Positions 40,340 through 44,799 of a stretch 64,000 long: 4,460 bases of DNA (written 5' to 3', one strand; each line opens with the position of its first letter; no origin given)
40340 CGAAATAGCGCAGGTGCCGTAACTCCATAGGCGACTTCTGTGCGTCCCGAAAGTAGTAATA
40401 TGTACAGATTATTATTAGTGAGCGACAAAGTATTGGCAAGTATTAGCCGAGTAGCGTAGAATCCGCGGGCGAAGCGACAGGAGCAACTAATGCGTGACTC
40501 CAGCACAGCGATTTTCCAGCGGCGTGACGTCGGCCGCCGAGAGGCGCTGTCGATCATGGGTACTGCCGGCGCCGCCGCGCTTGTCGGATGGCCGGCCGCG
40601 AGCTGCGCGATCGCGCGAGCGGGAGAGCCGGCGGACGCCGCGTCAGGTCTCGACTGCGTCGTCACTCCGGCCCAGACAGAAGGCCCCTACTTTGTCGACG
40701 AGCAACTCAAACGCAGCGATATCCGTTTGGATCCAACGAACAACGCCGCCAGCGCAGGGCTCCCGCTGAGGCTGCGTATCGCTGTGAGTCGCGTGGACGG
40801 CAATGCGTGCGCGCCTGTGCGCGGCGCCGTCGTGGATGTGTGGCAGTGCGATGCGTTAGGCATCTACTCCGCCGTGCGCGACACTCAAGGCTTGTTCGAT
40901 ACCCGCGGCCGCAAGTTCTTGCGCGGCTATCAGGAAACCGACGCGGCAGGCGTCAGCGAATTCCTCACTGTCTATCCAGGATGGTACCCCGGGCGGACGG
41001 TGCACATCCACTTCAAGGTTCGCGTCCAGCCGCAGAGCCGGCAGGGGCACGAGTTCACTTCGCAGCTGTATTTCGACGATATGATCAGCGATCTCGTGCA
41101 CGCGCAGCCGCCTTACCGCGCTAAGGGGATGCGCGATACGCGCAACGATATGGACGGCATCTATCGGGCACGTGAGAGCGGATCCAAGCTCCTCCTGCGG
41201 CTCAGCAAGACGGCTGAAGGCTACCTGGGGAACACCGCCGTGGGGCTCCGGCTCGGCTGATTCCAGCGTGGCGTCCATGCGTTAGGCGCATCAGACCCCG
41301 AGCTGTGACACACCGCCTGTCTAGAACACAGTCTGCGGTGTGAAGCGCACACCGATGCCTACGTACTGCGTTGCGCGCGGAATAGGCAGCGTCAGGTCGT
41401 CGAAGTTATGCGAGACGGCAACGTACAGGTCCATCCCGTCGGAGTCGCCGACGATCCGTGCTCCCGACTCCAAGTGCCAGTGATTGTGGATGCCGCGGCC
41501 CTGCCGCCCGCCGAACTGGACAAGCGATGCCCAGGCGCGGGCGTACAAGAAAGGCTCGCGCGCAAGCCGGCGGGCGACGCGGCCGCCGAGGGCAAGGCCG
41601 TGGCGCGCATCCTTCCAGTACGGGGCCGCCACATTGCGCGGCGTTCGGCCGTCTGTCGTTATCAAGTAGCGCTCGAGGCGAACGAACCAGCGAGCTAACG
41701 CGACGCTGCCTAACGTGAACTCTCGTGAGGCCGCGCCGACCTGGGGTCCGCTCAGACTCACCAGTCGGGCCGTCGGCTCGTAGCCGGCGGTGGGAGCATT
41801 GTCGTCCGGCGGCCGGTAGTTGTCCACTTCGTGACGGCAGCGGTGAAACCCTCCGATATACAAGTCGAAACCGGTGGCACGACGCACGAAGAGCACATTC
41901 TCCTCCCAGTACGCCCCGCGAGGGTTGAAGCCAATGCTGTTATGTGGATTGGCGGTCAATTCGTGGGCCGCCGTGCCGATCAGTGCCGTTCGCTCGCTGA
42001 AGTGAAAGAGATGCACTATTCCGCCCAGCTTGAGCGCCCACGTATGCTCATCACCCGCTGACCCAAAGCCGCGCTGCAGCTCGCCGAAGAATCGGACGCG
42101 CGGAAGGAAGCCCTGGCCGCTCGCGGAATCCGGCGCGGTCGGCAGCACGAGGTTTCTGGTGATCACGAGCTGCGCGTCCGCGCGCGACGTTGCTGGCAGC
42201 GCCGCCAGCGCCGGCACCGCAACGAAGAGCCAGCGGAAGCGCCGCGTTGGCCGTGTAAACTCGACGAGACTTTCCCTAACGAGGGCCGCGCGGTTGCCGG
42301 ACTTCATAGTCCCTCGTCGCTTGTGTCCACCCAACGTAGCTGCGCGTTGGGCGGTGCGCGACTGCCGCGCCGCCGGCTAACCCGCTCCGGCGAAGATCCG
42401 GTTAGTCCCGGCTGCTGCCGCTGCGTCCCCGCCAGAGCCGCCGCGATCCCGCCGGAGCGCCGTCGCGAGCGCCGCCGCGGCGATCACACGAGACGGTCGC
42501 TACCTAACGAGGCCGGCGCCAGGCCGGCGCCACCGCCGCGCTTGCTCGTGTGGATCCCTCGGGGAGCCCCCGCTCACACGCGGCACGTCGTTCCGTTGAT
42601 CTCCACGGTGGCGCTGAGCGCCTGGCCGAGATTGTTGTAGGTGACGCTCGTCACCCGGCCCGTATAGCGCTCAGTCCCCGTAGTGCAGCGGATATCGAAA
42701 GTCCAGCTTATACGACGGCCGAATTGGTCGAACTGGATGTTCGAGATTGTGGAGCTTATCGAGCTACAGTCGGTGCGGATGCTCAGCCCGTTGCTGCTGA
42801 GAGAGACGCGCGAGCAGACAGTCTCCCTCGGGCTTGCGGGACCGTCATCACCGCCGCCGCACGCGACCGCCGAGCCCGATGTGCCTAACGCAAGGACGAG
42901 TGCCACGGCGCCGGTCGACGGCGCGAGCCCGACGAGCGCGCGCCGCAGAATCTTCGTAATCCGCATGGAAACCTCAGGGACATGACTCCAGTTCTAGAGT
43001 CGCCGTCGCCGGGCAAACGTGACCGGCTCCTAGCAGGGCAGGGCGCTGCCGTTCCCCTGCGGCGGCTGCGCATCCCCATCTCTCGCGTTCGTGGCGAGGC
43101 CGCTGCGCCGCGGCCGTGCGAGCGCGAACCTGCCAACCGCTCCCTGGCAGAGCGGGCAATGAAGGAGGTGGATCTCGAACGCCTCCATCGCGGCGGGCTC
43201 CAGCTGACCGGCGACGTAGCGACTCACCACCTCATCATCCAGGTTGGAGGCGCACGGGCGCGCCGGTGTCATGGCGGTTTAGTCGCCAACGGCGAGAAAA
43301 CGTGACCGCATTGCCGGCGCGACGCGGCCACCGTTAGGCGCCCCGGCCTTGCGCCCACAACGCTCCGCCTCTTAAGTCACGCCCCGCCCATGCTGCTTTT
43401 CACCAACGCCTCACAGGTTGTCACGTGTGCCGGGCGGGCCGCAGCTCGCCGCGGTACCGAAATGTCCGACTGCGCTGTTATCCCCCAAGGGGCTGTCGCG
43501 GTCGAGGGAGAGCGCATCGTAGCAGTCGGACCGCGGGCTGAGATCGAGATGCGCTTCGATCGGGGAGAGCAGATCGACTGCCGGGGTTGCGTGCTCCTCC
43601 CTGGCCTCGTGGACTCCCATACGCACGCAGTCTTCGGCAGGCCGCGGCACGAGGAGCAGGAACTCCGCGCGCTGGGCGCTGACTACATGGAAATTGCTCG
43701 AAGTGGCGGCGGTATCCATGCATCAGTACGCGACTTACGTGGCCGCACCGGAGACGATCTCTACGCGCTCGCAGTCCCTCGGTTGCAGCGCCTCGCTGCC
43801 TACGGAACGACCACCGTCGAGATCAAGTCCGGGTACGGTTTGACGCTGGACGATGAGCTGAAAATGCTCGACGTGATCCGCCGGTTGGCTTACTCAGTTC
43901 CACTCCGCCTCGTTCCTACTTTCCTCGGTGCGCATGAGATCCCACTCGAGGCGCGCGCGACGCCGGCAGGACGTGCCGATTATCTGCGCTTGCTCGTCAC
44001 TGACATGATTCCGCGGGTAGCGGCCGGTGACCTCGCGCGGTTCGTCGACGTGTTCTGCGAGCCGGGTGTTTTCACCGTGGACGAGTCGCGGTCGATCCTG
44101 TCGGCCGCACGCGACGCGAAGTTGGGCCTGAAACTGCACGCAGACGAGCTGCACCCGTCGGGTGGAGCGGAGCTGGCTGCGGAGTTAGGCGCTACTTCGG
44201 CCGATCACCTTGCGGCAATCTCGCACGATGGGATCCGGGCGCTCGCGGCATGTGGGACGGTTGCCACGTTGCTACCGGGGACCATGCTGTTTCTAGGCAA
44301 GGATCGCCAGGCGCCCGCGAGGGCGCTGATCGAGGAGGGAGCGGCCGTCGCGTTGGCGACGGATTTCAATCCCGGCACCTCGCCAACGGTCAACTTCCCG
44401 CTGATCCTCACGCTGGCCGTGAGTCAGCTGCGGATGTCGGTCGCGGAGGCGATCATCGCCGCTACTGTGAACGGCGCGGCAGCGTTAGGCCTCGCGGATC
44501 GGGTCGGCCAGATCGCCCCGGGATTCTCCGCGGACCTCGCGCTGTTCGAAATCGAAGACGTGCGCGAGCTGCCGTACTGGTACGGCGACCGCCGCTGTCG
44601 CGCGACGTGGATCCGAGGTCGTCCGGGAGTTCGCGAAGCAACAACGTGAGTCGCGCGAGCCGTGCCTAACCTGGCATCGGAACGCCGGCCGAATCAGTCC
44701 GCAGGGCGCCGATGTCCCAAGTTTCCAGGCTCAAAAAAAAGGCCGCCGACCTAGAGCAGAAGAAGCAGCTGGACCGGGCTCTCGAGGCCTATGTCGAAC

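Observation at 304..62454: Hyper-abundant dispersed octamer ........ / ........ (about one core per 0.6 kb), written through genes in every reading frame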

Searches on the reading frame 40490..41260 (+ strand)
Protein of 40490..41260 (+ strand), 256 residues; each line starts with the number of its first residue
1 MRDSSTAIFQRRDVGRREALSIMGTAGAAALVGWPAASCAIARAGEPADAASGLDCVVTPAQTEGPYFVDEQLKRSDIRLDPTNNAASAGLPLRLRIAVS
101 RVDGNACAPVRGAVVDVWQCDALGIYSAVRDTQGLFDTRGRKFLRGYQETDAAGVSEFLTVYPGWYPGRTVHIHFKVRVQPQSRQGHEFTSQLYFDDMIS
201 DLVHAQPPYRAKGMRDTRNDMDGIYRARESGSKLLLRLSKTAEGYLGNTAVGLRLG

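Call 28: search_protein_families(library=pfam, proteins=[window:40490-41260:+], max_evalue=0.00001)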
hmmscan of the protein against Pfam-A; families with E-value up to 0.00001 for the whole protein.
window:40490-41260:+ (256 aa): 1 family
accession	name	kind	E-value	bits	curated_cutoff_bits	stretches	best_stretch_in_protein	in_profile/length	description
PF00775.27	Dioxygenase_C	-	6.6e-10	39.2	27.3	1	64-172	2-120/182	Dioxygenase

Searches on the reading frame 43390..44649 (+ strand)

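Call 28: search_protein_families(library=pfam, proteins=[window:43390-44649:+], max_evalue=0.00001)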
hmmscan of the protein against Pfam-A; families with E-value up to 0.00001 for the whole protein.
window:43390-44649:+ (419 aa): 3 families
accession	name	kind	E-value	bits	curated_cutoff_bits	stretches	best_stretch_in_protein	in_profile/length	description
PF07969.17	Amidohydro_3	-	4e-22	79.8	29.7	1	118-412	151-470/472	Amidohydrolase family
PF01979.26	Amidohydro_1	-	2.2e-19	70.4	25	1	68-391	1-323/345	Amidohydrolase family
PF22039.1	HUTI_composite_bact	-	4.8e-07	29.7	25.5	1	34-52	1-19/26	Imidazolonepropionase-like composite domain, bacteria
